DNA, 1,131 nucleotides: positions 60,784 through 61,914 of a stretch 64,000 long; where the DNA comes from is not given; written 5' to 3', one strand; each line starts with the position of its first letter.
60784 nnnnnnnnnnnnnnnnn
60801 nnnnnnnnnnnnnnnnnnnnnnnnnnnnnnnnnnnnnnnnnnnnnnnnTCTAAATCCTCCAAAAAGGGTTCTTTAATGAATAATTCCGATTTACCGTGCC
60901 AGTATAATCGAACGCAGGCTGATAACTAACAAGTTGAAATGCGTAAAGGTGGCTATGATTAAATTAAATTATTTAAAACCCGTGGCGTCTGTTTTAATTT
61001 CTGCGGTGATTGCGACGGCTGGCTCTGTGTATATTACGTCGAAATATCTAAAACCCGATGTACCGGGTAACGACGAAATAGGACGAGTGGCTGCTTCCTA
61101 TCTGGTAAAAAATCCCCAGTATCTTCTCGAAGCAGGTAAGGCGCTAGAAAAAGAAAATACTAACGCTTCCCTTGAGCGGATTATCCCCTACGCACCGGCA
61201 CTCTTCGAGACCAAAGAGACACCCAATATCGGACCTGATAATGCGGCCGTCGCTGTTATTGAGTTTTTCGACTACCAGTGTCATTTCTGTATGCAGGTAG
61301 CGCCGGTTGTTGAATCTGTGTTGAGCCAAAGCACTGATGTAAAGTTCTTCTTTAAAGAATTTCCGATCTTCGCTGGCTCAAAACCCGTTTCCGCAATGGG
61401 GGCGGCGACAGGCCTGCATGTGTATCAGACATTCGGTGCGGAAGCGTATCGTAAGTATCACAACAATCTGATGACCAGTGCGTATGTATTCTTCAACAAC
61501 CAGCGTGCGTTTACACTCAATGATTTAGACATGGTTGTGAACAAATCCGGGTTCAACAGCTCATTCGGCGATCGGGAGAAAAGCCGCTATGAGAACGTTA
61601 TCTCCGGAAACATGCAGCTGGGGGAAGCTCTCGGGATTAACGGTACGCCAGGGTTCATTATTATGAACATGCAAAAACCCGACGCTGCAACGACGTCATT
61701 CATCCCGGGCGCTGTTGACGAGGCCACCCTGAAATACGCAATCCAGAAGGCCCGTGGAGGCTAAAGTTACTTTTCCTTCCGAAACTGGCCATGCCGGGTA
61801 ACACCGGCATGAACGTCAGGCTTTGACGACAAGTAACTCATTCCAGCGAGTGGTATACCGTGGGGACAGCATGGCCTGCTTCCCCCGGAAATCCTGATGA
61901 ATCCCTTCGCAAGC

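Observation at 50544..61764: Three CxxC thiol-disulfide oxidoreductases clustered with the mating-pair formation genes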

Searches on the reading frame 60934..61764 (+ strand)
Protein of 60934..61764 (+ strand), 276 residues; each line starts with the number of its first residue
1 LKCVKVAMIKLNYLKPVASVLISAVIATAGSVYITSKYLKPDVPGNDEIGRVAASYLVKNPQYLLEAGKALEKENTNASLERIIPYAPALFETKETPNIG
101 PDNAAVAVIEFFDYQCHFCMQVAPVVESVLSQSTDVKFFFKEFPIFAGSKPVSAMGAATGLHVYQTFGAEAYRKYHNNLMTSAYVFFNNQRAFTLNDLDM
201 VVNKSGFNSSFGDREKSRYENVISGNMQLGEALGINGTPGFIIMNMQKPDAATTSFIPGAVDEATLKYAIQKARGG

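Call 3: search_protein_families(library=pfam, proteins=[window:60934-61764:+], max_evalue=0.01)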
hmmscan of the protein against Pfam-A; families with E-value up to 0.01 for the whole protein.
window:60934-61764:+ (276 aa): 4 families
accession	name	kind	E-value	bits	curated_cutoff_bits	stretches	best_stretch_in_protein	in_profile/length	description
PF01323.26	DSBA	-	2e-23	83.6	25.6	1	108-271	2-191/191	DSBA-like thioredoxin domain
PF13462.12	Thioredoxin_4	-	2.9e-13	50.8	23.2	1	93-245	2-147/165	Thioredoxin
PF18312.6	ScsC_N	-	0.00037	20.6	25.8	1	47-73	3-29/34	Copper resistance protein ScsC N-terminal domain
PF13098.12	Thioredoxin_2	-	0.0017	19.1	27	0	108-266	9-100/104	Thioredoxin-like domain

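Call 6: search_protein_families(library=ncbifam, proteins=[window:60934-61764:+], max_evalue=0.01)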
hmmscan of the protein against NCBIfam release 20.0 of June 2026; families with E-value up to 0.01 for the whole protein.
window:60934-61764:+ (276 aa): 0 families

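Call 18: search_solved_structures(query=window:60934-61764:+, max_evalue=0.01, show_alignments=2)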
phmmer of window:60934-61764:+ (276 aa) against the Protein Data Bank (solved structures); distinct sequences matched with E-value up to 0.01: 17.
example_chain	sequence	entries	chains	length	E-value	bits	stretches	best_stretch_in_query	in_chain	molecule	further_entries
7jve_A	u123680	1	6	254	1.6e-35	126.1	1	46-275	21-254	DsbA family protein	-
9edl_A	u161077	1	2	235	1e-13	54.7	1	78-245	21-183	Conserved hypothetical lipoprotein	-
7rgv_A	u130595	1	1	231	6.7e-13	52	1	49-250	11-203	Thioredoxin domain-containing protein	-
4xvw_A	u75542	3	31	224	9.9e-13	51.4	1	48-252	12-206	DsbA-like protein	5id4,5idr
3gyk_A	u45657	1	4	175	6.9e-12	48.7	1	89-264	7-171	27kDa outer membrane protein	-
6mhh_A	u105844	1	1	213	1e-11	48.1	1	48-252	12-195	Metal resistance protein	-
4gxz_A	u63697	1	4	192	5.2e-11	45.8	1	88-269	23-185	Suppression of copper sensitivity protein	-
6eez_A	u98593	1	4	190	7.8e-11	45.2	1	77-264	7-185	DsbA-like disulfide oxidoreductase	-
6nen_A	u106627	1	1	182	2.2e-10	43.8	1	87-252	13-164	Copper resistance protein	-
4pwp_A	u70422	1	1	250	0.00021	24.2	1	98-253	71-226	DsbA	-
9ph2_A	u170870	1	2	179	0.00026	23.9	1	104-245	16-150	Thiol:disulfide interchange protein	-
4pwo_A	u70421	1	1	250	0.00027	23.8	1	98-253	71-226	DsbA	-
3hd5_A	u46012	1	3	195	0.0003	23.6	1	104-245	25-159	Thiol:disulfide interchange protein dsbA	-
7unn_A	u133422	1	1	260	0.00032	23.6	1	98-253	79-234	Thioredoxin domain-containing protein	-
4k2d_A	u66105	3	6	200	0.0018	21.1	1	85-148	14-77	Thiol:disulfide interchange protein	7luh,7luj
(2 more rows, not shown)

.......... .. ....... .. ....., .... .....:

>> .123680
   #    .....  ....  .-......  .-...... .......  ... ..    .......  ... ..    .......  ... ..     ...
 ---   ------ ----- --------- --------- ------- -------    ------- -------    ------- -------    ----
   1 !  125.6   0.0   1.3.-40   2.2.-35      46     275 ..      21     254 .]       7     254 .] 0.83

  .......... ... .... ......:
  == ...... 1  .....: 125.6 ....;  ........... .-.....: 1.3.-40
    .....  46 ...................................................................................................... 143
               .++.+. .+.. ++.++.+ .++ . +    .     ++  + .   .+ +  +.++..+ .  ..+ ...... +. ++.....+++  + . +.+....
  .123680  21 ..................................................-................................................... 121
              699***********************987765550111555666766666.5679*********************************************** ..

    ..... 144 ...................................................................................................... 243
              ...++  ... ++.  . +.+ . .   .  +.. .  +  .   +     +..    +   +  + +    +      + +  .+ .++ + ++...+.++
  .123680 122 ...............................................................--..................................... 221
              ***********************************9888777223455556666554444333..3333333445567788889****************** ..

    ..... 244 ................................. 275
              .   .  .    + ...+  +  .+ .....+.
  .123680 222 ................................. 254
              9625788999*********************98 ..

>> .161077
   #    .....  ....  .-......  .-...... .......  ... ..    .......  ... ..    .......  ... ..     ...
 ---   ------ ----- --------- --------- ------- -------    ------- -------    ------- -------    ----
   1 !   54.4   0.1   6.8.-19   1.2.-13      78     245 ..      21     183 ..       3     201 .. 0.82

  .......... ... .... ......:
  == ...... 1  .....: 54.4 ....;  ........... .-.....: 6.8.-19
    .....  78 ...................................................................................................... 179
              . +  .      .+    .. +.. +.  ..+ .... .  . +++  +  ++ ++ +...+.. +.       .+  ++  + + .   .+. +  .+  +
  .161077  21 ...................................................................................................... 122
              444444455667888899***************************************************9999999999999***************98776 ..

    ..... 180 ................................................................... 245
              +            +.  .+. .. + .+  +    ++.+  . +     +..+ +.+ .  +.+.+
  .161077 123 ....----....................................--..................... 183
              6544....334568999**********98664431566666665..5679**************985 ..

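Call 23: search_dna_similar(query=window:60934-61764:+, collection=plasmids, mode=protein, max_rows=60, rows=spread, max_evalue=0.00001)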
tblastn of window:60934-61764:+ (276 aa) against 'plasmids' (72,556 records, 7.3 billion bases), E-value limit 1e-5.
Records with a match: 3218; places in all: 3296; records where one place covers at least 80% of the query: 2980.
Best place of each record, by identity: >=99% 213; 90-95% 75; 80-90% 7; 60-80% 946; <60% 1977.
By first word of the organism name: Klebsiella 1134; Enterobacter 565; Escherichia 501; Salmonella 338; Citrobacter 134; Raoultella 65; Serratia 61; Pantoea 52; Piscirickettsia 40; Phaeobacter 21; and 105 more.
By predicted mobility (MOB-suite, as given by PLSDB): conjugative 2461; non-mobilizable 610; mobilizable 147.
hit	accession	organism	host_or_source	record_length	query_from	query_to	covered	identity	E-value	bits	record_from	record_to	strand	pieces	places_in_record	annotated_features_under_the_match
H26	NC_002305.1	Salmonella enterica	-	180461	1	276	100%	99.6%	0e+0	567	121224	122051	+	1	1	DsbA family protein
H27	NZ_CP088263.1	Leclercia sp. G3L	swine,metagenomic assembly,feces swab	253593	1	276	100%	99.6%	0e+0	567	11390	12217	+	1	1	DsbA family protein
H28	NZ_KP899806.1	Salmonella enterica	environmental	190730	1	276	100%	99.6%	0e+0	567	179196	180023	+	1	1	DsbA family protein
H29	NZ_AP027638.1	Escherichia coli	Homo sapiens,whole organism,feces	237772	1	276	100%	99.6%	0e+0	567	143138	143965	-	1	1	DsbA family protein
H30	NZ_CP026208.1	Escherichia coli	-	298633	4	276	99%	92.7%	6e-170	527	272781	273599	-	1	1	DsbA family protein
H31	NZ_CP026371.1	Klebsiella quasipneumoniae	Homo sapiens,blood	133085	5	276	99%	90.3%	1e-164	512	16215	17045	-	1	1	DsbA family protein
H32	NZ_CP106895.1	Enterobacter hormaechei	-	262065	1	276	100%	75.0%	3e-138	437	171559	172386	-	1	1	DsbA family protein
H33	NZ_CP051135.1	Enterobacter hormaechei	Homo sapiens,cell culture,clinical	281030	1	276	100%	75.0%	3e-138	437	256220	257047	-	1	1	DsbA family protein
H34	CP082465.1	Salmonella enterica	animal-swine-market swine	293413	1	276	100%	75.0%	3e-138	437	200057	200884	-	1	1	DsbA family protein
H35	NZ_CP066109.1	Enterobacter hormaechei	urine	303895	1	276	100%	75.0%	3e-138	437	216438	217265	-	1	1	DsbA family protein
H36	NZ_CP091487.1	Enterobacter cloacae complex sp. ECL411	cell culture,urine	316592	1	276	100%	75.0%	3e-138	437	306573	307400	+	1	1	DsbA family protein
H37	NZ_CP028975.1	Cronobacter sakazakii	Homo sapiens,Brain abscess fluid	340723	1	276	100%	75.0%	3e-138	437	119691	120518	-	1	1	DsbA family protein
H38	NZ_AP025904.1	Enterobacter hormaechei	Homo sapiens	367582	1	276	100%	75.0%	3e-138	437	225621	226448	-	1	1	DsbA family protein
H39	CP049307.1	Salmonella enterica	ground turkey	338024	1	276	100%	74.6%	7e-138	436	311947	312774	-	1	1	DsbA family protein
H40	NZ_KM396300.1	Salmonella enterica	-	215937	1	276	100%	74.6%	1e-132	421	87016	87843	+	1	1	DsbA family protein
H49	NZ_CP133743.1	Klebsiella pneumoniae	Homo sapiens,pure culture,rectal swab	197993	49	275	82%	41.7%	1e-56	202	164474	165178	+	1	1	DsbA family protein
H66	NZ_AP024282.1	Enterobacter asburiae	Homo sapiens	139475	48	273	82%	37.9%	1e-38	150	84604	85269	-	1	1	DsbA family protein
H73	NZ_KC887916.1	Escherichia coli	-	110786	48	275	83%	32.8%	5e-33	134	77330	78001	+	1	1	DsbA family protein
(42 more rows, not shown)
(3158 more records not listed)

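Call 24: get_annotated_region(hit=H26, flank=12000)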
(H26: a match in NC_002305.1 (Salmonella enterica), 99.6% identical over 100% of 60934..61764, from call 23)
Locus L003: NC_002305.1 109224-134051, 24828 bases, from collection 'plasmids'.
description: Salmonella enterica subsp. enterica serovar Typhi plasmid R27, complete sequence
organism: Salmonella enterica (NCBI taxid 90370)
taxonomy: Bacteria; Pseudomonadota; Gammaproteobacteria; Enterobacterales; Enterobacteriaceae; Salmonella; Salmonella enterica
host: -; source: -; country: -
typing (MOB-suite, as given by PLSDB): conjugative; replicon IncFIA; relaxase MOBH; mating-pair formation MPF_F
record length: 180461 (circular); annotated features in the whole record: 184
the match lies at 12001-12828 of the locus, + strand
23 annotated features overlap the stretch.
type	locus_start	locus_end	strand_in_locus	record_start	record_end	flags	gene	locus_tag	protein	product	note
CDS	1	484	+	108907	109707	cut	-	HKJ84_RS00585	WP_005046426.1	hypothetical protein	-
CDS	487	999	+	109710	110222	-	-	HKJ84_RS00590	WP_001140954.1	hypothetical protein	-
CDS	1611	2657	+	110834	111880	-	-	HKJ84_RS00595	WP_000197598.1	thioredoxin family protein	-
CDS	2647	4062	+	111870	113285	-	trhH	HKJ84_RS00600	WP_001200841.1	IncHI-type conjugal transfer protein TrhH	-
CDS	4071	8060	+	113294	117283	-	-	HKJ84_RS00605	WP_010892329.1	conjugal transfer protein TraG N-terminal domain-containing protein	-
CDS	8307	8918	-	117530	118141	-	-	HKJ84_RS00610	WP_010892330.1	HAD domain-containing protein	-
CDS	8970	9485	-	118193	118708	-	-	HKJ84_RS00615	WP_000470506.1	lytic transglycosylase domain-containing protein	-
CDS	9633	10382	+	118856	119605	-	-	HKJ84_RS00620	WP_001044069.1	thioredoxin fold domain-containing protein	-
CDS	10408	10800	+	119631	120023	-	-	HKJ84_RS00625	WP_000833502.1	hypothetical protein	-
CDS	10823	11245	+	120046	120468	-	-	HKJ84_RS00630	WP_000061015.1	hypothetical protein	-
CDS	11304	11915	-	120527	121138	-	-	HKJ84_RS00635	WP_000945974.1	lipoprotein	-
CDS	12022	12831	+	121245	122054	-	-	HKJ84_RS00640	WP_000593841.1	DsbA family protein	-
CDS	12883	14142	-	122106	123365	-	-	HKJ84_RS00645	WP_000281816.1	Y-family DNA polymerase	-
CDS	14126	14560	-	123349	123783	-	umuD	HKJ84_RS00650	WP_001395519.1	translesion error-prone DNA polymerase V autoproteolytic subunit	-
CDS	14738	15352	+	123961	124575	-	-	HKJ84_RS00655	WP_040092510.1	hypothetical protein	-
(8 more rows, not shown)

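Call 25: get_annotated_region(hit=H49, flank=12000)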
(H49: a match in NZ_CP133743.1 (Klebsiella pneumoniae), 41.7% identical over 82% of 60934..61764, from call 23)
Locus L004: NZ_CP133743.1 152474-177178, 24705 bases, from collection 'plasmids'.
description: Klebsiella pneumoniae strain KP26 plasmid unnamed, complete sequence
organism: Klebsiella pneumoniae (NCBI taxid 573)
taxonomy: Bacteria; Pseudomonadota; Gammaproteobacteria; Enterobacterales; Enterobacteriaceae; Klebsiella; Klebsiella pneumoniae
host: -; source: Homo sapiens,pure culture,rectal swab; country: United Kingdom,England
typing (MOB-suite, as given by PLSDB): conjugative; replicon IncFIB,IncHI1B; relaxase MOBH; mating-pair formation MPF_F
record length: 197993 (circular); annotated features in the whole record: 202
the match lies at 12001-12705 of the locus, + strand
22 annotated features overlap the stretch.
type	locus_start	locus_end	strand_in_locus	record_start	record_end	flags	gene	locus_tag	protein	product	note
CDS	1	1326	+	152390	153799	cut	-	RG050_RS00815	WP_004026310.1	conjugal transfer protein TraH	-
CDS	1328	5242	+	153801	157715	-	-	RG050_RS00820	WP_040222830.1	conjugal transfer protein TraG N-terminal domain-containing protein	-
CDS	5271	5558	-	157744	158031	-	-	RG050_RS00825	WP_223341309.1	hypothetical protein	-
CDS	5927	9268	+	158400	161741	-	-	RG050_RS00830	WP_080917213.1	DEAD/DEAH box helicase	-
CDS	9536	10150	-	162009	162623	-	-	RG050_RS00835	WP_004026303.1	lytic transglycosylase domain-containing protein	-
CDS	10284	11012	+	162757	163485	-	-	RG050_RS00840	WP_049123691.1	thioredoxin fold domain-containing protein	-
CDS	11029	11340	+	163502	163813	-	-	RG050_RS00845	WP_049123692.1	hypothetical protein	-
CDS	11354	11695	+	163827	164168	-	-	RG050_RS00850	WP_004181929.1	hypothetical protein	-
CDS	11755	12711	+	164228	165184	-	-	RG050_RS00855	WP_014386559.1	DsbA family protein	-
CDS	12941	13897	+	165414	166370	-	-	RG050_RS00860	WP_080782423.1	hypothetical protein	-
CDS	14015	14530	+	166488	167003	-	-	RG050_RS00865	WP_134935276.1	hypothetical protein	-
CDS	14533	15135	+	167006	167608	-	-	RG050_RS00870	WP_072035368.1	HAD domain-containing protein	-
CDS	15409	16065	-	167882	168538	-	-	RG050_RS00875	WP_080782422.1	hypothetical protein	-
CDS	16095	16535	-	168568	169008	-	-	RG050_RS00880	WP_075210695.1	hypothetical protein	-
CDS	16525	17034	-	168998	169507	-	-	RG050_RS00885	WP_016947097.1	hypothetical protein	-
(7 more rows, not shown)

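Call 26: get_annotated_region(hit=H66, flank=9000)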
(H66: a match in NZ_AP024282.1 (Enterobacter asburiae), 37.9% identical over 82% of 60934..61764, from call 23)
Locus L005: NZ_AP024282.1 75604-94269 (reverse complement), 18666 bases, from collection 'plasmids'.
description: Enterobacter asburiae strain Ent261 plasmid pEnt261, complete sequence
organism: Enterobacter asburiae (NCBI taxid 61645)
taxonomy: Bacteria; Pseudomonadota; Gammaproteobacteria; Enterobacterales; Enterobacteriaceae; Enterobacter; Enterobacter asburiae
host: -; source: Homo sapiens; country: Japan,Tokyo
typing (MOB-suite, as given by PLSDB): non-mobilizable; replicon IncFIB,IncFII; mating-pair formation MPF_F
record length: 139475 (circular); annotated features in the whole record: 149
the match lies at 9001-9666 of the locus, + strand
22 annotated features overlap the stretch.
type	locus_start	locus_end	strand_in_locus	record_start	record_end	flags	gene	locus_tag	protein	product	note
CDS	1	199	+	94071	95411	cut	-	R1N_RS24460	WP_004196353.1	IS1202-like element ISEsa1 family transposase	GO:0006313 - DNA transposition [Evidence IEA]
CDS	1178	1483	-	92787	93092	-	ydfV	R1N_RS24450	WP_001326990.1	protein YdfV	-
CDS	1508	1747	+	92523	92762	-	relB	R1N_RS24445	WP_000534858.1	type II toxin-antitoxin system antitoxin RelB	-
CDS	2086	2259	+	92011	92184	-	-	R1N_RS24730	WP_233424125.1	DUF5431 family protein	-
CDS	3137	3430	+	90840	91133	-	-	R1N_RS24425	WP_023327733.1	hypothetical protein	-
CDS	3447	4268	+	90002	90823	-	-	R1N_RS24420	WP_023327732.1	DUF932 domain-containing protein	-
CDS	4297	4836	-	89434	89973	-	-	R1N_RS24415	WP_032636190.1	lytic transglycosylase domain-containing protein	-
CDS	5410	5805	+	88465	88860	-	-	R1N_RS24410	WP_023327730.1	hypothetical protein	-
CDS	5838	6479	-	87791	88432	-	-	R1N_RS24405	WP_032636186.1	Arc family DNA-binding protein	-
CDS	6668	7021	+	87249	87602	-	-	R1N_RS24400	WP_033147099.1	type IV conjugative transfer system pilin TraA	-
CDS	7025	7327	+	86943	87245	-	traL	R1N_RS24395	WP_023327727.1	type IV conjugative transfer system protein TraL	-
CDS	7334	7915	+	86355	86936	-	-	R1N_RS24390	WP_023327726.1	TraE/TraK family type IV conjugative transfer system protein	-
CDS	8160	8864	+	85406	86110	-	-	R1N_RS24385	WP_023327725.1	conjugative transfer relaxase/helicase TraI domain-containing protein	-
CDS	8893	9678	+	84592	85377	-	-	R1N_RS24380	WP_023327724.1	DsbA family protein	-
CDS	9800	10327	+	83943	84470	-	-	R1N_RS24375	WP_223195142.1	hypothetical protein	-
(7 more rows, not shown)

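Call 27: get_annotated_region(hit=H73, flank=9000)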
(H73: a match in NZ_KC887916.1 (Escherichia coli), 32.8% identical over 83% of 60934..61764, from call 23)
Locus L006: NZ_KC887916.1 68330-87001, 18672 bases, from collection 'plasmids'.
description: Escherichia coli strain ARL10/167 isolate EC4 plasmid pEC4-NDM-6, complete sequence
organism: Escherichia coli (NCBI taxid 562)
taxonomy: Bacteria; Pseudomonadota; Gammaproteobacteria; Enterobacterales; Enterobacteriaceae; Escherichia; Escherichia coli
host: -; source: -; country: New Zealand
typing (MOB-suite, as given by PLSDB): conjugative; replicon IncFIB,IncFII,rep_cluster_2272; relaxase MOBF; mating-pair formation MPF_F
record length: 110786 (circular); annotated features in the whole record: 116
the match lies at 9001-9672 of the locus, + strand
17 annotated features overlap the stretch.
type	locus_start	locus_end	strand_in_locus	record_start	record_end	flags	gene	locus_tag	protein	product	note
CDS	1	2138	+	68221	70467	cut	traD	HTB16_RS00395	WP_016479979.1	type IV conjugative transfer system coupling protein TraD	-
CDS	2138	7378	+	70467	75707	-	traI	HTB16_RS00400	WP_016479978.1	conjugative transfer relaxase/helicase TraI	-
CDS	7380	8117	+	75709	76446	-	traX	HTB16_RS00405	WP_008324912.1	type-F conjugative transfer system pilin acetylase TraX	-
CDS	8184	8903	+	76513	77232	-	finO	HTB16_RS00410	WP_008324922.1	fertility inhibition protein FinO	-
CDS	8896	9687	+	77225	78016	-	-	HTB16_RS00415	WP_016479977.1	DsbA family protein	-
CDS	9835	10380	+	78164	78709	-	-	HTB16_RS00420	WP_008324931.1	phospholipase D family protein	-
CDS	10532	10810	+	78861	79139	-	-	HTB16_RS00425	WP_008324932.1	replication regulatory protein RepA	-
CDS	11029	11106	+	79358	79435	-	tap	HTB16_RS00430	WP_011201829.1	RepA leader peptide Tap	GO:0006276 - plasmid maintenance [Evidence IEA]; GO:0031556 - transcriptional attenuation by ribosome [Evidence IEA]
CDS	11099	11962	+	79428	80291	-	repA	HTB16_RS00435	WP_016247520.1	incFII family plasmid replication initiator RepA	GO:0006276 - plasmid maintenance [Evidence IEA]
CDS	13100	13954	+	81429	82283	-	-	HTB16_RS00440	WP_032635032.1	hypothetical protein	-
CDS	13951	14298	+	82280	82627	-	-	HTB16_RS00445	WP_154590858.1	hypothetical protein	-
CDS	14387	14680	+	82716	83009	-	-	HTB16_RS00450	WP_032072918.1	hypothetical protein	-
CDS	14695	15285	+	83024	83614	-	-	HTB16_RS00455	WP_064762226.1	hypothetical protein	-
CDS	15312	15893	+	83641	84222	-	-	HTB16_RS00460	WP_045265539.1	DUF2913 family protein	-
CDS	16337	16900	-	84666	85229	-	-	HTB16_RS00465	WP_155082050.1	hypothetical protein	-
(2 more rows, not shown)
